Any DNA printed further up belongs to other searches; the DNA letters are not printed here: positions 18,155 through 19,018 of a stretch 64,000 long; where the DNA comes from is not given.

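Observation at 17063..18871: GlmU-like nucleotidyltransferase / left-handed beta-helix protein carrying an extra C-terminal HAD-superfamily domain, adjacent to glmS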

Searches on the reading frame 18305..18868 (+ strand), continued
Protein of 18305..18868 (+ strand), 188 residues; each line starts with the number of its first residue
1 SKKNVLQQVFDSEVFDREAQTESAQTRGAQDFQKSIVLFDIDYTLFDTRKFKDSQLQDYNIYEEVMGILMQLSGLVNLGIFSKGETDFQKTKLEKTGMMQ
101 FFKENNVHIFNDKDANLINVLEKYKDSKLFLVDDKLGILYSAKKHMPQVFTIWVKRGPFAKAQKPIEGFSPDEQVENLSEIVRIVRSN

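Call 40: find_related_loci(query=A2, collection=genome_contigs, flank=10000)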
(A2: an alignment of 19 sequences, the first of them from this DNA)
Query A2 (163 aa) in genome_contigs; peptide patterns used: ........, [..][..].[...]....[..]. (x = any residue, [..] = any of these).
157 stretches matched a pattern; 96 encode a relative of the query (tblastn E <= 1e-3); the best 80 are kept; 79 distinct loci.
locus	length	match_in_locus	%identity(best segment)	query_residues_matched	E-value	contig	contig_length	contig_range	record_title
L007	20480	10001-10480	92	2-161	9e-98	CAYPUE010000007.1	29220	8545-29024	MAG TPA_asm: uncultured Gammaproteobacteria bacterium isolate SRP269290_co2_354 genome assembly, contig: NODE_1425_lengt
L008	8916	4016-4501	90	2-163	4e-95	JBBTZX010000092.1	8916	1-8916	MAG: Patescibacteria group bacterium isolate H14-bin027_1 H14_bin027_1_000000000092, whole genome shotgun sequence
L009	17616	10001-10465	68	9-163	2e-68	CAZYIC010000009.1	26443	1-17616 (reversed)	MAG TPA_asm: uncultured Gammaproteobacteria bacterium isolate binchicken_co38_456 genome assembly, contig: NODE_3805_len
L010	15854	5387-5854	56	8-163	3e-55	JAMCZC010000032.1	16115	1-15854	MAG: Patescibacteria group bacterium isolate FK_Sedi_B_Bin.322 NODE_13523_length_16115_cov_43.3842, whole genome shotgun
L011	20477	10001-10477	53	5-163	6e-55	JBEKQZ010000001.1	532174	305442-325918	MAG: Candidatus Levyibacteriota bacterium isolate SPRUCE 49 SPRUCE_49_1, whole genome shotgun sequence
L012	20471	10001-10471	54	5-161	7e-54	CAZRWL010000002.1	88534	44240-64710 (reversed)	MAG TPA_asm: uncultured Gammaproteobacteria bacterium isolate SRP269290_co1_1073 genome assembly, contig: NODE_228_lengt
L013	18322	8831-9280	58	11-160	3e-53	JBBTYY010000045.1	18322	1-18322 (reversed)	MAG: Patescibacteria group bacterium isolate H52-bin050_1 H52_bin050_1_000000000045, whole genome shotgun sequence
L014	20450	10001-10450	53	11-160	6e-52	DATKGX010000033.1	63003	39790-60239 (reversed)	MAG TPA_asm: Patescibacteria group bacterium isolate SMAG_U14562 k141_62290, whole genome shotgun sequence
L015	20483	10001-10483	50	3-163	2e-51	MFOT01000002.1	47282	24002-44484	MAG: Candidatus Levybacteria bacterium RIFCSPLOWO2_01_FULL_38_21 rifcsplowo2_01_scaffold_1205, whole genome shotgun sequ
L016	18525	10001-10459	53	8-160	2e-50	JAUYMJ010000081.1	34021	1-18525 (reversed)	MAG: bacterium isolate C24_metabat.bin.81 C24_k141_526102, whole genome shotgun sequence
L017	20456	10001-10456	51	11-162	8e-50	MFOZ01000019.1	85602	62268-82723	MAG: Candidatus Levybacteria bacterium RIFCSPLOWO2_01_FULL_42_15 rifcsplowo2_01_scaffold_302, whole genome shotgun seque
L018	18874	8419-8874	50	10-161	2e-49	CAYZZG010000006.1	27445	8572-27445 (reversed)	MAG TPA_asm: uncultured Gammaproteobacteria bacterium isolate binchicken_co251_287 genome assembly, contig: NODE_2384_le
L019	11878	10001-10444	55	8-155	2e-49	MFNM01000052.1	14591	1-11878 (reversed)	MAG: Candidatus Levybacteria bacterium RIFCSPHIGHO2_01_FULL_37_33 rifcsphigho2_01_scaffold_9735, whole genome shotgun se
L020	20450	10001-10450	56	11-160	3e-49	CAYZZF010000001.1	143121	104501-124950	MAG TPA_asm: uncultured Gammaproteobacteria bacterium isolate SRP093762_co1_95 genome assembly, contig: NODE_60_length_1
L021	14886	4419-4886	53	8-163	6e-49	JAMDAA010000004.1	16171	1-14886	MAG: Patescibacteria group bacterium isolate FK_Sedi_B_Bin.274 NODE_13459_length_16171_cov_15.8318, whole genome shotgun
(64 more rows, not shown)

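Call 57: search_protein_families(library=pfam, proteins=[L009:8810-9544:+, L009:9549-9986:+, L009:9989-10471:+], max_evalue=0.01)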
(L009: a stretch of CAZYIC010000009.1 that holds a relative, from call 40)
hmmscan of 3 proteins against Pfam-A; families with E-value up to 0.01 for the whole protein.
L009:8810-9544:+ (244 aa): 4 families
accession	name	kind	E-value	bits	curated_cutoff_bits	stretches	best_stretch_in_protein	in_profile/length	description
PF00483.29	NTP_transferase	-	7.1e-19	68.8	21.2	1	6-240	2-241/245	Nucleotidyl transferase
PF12804.13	NTP_transf_3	-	2.1e-15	57.7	27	1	6-127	1-117/160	MobA-like NTP transferase domain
PF01128.25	IspD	-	3.7e-07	30.6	27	1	4-127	1-123/221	2-C-methyl-D-erythritol 4-phosphate cytidylyltransferase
PF02348.25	CTP_transf_3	-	3.8e-05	24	22.6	1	7-138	3-132/217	Cytidylyltransferase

L009:9549-9986:+ (145 aa): 7 families
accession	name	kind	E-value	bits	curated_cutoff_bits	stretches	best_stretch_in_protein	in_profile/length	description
PF00583.31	Acetyltransf_1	-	1.8e-14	54.4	20.7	1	36-133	19-116/116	Acetyltransferase (GNAT) family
PF13508.13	Acetyltransf_7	-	7.6e-13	49.1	27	1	46-134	2-83/84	Acetyltransferase (GNAT) domain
PF13673.13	Acetyltransf_10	-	1.3e-10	41.8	23.6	1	34-138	18-112/128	Acetyltransferase (GNAT) domain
PF08445.16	FR47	-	3.1e-05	24.3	22.1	1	76-140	21-84/86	FR47-like protein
PF14542.12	Acetyltransf_CG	-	0.00012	22.6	30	1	79-109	27-57/80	GCN5-related N-acetyl-transferase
PF13420.13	Acetyltransf_4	-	0.00082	19.9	24.3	1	19-134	21-135/155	Acetyltransferase (GNAT) domain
PF12568.14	PanZ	-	0.0035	17.2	22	1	3-99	2-84/128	Acetyltransferase (GNAT) domain, PanZ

L009:9989-10471:+ (160 aa): 1 family
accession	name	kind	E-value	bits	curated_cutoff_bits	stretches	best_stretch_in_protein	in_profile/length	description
PF17748.7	VID27_N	-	0.0027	18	27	1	70-148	65-138/173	VID27 N-terminal region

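Call 58: search_protein_families(library=ncbifam, proteins=[L009:8810-9544:+, L009:9549-9986:+], max_evalue=0.01)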
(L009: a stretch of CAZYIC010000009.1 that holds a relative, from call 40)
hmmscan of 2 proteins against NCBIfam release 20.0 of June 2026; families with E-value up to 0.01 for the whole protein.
L009:8810-9544:+ (244 aa): 44 families (the best 25 are shown)
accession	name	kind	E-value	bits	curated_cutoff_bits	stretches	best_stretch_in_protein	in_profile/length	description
NF010934.1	PRK14354.1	equivalog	3.7e-62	210.3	450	1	6-238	2-233/447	bifunctional UDP-N-acetylglucosamine diphosphorylase/glucosamine-1-phosphate N-acetyltransferase GlmU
TIGR01173.1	glmU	equivalog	4e-58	197.4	366.85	1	5-238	2-233/452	bifunctional UDP-N-acetylglucosamine diphosphorylase/glucosamine-1-phosphate N-acetyltransferase GlmU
NF010935.0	PRK14355.1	equivalog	1.2e-56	192.3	718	1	1-221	1-221/459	bifunctional UDP-N-acetylglucosamine diphosphorylase/glucosamine-1-phosphate N-acetyltransferase GlmU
NF010937.0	PRK14357.1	equivalog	3.2e-51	174.6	658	1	6-236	3-224/448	bifunctional UDP-N-acetylglucosamine diphosphorylase/glucosamine-1-phosphate N-acetyltransferase GlmU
NF010932.0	PRK14352.1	equivalog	8.1e-51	173.2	611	1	2-229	5-235/488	bifunctional UDP-N-acetylglucosamine diphosphorylase/glucosamine-1-phosphate N-acetyltransferase GlmU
NF010933.0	PRK14353.1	equivalog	2.2e-47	161.7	505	1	2-241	4-242/453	bifunctional UDP-N-acetylglucosamine diphosphorylase/glucosamine-1-phosphate N-acetyltransferase GlmU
NF010936.0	PRK14356.1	equivalog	1.3e-46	159.5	666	1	3-238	5-240/456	bifunctional UDP-N-acetylglucosamine diphosphorylase/glucosamine-1-phosphate N-acetyltransferase GlmU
NF006986.0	PRK09451.1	equivalog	2.5e-41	142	725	1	2-229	4-227/456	bifunctional UDP-N-acetylglucosamine diphosphorylase/glucosamine-1-phosphate N-acetyltransferase GlmU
NF010940.0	PRK14360.1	equivalog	1.6e-40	139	602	1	4-238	2-233/452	bifunctional UDP-N-acetylglucosamine diphosphorylase/glucosamine-1-phosphate N-acetyltransferase GlmU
NF010938.0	PRK14358.1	equivalog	2.5e-38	131.9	500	1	4-219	8-221/481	bifunctional N-acetylglucosamine-1-phosphate uridyltransferase/glucosamine-1-phosphate acetyltransferase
NF010939.0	PRK14359.1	equivalog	2.5e-38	131.8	592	1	3-241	2-233/430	bifunctional UDP-N-acetylglucosamine diphosphorylase/glucosamine-1-phosphate N-acetyltransferase GlmU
TIGR03992.1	Arch_glmU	subfamily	1.8e-32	112.7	292.1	1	5-243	2-229/393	bifunctional sugar-1-phosphate nucleotidylyltransferase/acetyltransferase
NF041313.1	UDPGP_AglF_Halo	equivalog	1.3e-21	77.1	400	1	5-238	2-231/234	UTP--glucose-1-phosphate uridylyltransferase AglF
TIGR01208.1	rmlA_long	equivalog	2.9e-16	59.3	320.25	1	6-242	2-235/353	glucose-1-phosphate thymidylyltransferase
NF045665.1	NTPtran_DVU1551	equivalog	2.5e-11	43.2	315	1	4-127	1-122/359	DVU_1551 family NTP transferase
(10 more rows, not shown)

L009:9549-9986:+ (145 aa): 20 families
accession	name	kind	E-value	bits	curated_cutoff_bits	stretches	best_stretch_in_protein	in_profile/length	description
NF000359.1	sat3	exception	3.3e-07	30.5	360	1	33-135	57-154/180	streptothricin N-acetyltransferase Sat3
TIGR01575.1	rimI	equivalog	2.1e-06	27.9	86.4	1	44-137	29-116/132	ribosomal protein S18-alanine N-acetyltransferase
NF040501.1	resist_ArsN2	equivalog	1.9e-05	24.3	125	1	46-114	22-86/133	arsenic resistance N-acetyltransferase ArsN2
NF040503.1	resist_ArsN1a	equivalog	3e-05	23.8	170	1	34-134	33-134/159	arsinothricin resistance N-acetyltransferase ArsN1 family A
TIGR03103.1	trio_acet_GNAT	equivalog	6e-05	21.8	569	1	18-135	96-214/547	N-acetylglutaminylglutamine synthetase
NF002959.0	PRK03624.1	equivalog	9.5e-05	22.1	124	1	37-138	39-134/147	GNAT family acetyltransferase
NF005840.0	PRK07757.1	equivalog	0.0001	22.3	154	1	41-113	36-103/153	N-acetyltransferase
TIGR01686.1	FkbH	subfamily_domain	0.00018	20.8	146.65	1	18-135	203-321/323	FkbH domain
NF008212.0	PRK10975.1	equivalog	0.00035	20.4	219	1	55-136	145-223/232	dTDP-4-amino-4,6-dideoxy-D-galactose acyltransferase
NF007530.0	PRK10146.1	equivalog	0.0004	20.7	142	1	56-134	54-134/144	aminoalkylphosphonate N-acetyltransferase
TIGR03448.1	mycothiol_MshD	equivalog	0.00043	19.7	163.1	1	51-135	50-126/294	mycothiol synthase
NF000487.1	stat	exception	0.00053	19.6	420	1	46-133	77-161/189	streptothricin N-acetyltransferase STAT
NF041716.1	HxA_phane_GNAT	equivalog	0.00069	19.5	250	1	70-143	75-151/152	cyclophane-containing RiPP N-acetyltransferase HaaN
NF000360.1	sat4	exception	0.00099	19.2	380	1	66-134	86-154/180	streptothricin N-acetyltransferase Sat4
NF043067.1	AAC_6p_group_E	equivalog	0.0013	18.7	140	1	17-133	7-127/140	aminoglycoside 6'-N-acetyltransferase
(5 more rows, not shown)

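Call 59: search_solved_structures(query=L009:9549-9983:+, max_evalue=1, show_alignments=2)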
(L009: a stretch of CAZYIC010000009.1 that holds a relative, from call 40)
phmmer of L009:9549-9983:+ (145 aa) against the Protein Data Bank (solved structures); distinct sequences matched with E-value up to 1: 70 (the best 60 are shown).
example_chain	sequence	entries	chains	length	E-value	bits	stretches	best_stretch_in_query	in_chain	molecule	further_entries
7mx2_A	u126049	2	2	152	8.9e-05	26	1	69-143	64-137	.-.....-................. 30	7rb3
1z4e_A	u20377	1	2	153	9.5e-05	25.9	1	45-134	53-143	transcriptional regulator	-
6yga_A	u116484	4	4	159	0.00017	25.1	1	76-142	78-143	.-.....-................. 30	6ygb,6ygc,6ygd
2dxq_A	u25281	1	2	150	0.00019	24.9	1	38-139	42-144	Acetyltransferase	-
8a9o_A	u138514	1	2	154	0.00099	22.6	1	62-137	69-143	DpA polyamine acetyltransferase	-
1wwz_A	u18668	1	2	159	0.0012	22.3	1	76-135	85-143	hypothetical protein PH1933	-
7wx5_A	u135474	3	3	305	0.0016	21.9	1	74-134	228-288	N-acetyltransferase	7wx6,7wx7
3fb3_A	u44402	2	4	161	0.0021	21.5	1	69-139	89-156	N-acetyltransferase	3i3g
3pp9_A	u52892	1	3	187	0.0023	21.4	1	59-134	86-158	Putative streptothricin acetyltransferase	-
7l1k_A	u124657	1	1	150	0.0025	21.3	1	68-142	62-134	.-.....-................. 30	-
8a9n_A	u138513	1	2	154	0.0037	20.7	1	62-137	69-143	Acetyltransferase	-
1y9k_A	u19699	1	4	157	0.0062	20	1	60-133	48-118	IAA acetyltransferase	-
7zhc_A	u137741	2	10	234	0.0071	19.8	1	70-133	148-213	N-acetyltransferase domain-containing protein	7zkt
3i9s_A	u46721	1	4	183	0.0099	19.3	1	51-144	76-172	Integron cassette protein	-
8osp_A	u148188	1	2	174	0.01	19.3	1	37-140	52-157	N-acetyltransferase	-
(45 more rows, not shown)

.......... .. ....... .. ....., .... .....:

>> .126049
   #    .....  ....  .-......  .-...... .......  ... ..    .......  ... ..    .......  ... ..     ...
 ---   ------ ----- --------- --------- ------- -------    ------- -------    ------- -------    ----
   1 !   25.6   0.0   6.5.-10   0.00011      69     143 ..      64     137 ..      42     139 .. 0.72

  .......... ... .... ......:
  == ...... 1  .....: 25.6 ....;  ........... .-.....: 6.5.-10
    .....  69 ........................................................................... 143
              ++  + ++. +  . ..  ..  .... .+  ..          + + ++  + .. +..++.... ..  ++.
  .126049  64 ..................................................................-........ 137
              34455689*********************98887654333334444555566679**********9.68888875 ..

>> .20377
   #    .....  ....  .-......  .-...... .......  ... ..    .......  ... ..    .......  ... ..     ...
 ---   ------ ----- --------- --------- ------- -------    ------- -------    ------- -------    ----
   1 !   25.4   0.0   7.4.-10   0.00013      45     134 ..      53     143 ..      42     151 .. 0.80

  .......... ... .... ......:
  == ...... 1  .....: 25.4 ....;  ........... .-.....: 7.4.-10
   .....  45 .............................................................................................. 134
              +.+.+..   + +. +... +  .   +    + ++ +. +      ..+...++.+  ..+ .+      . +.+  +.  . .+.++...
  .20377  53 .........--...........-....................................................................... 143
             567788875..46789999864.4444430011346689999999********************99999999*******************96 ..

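Call 79: search_solved_structures(query=A3, max_evalue=0.1, show_alignments=1)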
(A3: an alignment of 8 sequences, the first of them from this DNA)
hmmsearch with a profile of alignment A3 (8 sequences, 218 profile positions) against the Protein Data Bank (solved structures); distinct sequences matched with E-value up to 0.1: 9.
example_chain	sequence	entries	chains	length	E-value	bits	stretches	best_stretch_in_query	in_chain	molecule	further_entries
2p11_A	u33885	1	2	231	8.4e-15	58.5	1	5-213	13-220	Hypothetical protein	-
4knv_A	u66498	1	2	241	1.9e-05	28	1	6-128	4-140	N-acylneuraminate-9-phosphatase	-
4knw_A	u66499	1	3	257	1.9e-05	27.9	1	5-128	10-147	N-acylneuraminate-9-phosphatase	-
2w4m_A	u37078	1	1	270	2.2e-05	27.8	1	5-128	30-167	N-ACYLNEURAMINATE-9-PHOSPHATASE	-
2gfh_A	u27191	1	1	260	3.6e-05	27.1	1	5-128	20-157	haloacid dehalogenase-like hydrolase domain containing 4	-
2hoq_A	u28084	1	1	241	6.6e-05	26.2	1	4-215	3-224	Putative HAD-hydrolase PH1655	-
4ygq_A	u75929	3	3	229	0.011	18.9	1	4-133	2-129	Hydrolase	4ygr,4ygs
3vay_A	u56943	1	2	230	0.024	17.8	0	4-125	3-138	HAD-superfamily hydrolase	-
3ddh_A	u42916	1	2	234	0.033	17.4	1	4-145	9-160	Putative haloacid dehalogenase-like family hydrolase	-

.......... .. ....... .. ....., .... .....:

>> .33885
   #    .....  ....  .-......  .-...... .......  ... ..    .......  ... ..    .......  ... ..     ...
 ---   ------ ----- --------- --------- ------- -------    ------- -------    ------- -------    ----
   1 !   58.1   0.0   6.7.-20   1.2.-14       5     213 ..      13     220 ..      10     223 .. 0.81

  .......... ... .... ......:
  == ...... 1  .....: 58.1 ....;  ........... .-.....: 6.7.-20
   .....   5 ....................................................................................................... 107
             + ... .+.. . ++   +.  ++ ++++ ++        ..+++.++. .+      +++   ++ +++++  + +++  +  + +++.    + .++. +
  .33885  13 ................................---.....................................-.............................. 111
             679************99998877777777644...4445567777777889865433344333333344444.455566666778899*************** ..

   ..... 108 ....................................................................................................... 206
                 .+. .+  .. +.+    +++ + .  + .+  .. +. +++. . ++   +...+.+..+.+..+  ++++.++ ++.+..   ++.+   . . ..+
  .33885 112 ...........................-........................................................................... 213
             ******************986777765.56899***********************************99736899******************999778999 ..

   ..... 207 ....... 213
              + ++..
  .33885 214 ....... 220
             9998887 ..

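Call 87: search_protein_families(library=pfam, alignment_id=A2, max_evalue=0.01)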
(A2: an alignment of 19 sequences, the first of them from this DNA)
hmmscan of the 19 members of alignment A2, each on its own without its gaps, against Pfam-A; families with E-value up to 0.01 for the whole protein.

A. member 1, seq(163 aa): 0 families

B. families by the number of members that match (of 19 scanned): 10 families
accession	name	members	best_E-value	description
PF00702.32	Hydrolase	7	3.8e-05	haloacid dehalogenase-like hydrolase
PF13419.12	HAD_2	3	0.00026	Haloacid dehalogenase-like hydrolase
PF05152.18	DUF705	1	0.00038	Protein of unknown function (DUF705)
PF20720.3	nSTAND3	1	0.0011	Novel STAND NTPase 3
PF19500.6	DUF6035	1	0.0045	Domain of unknown function (DUF6035)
PF07922.17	Glyco_transf_52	1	0.005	Glycosyltransferase family 52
PF08385.17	DHC_N1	1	0.0082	Dynein heavy chain, N-terminal region 1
PF16376.10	fragilysinNterm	1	0.0092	N-terminal domain of fragilysin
PF05180.17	zf-DNL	1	0.0096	DNL zinc finger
PF17337.7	Gal_GalNac_35kD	1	0.0096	Galactose-inhibitable lectin 35 kDa subunit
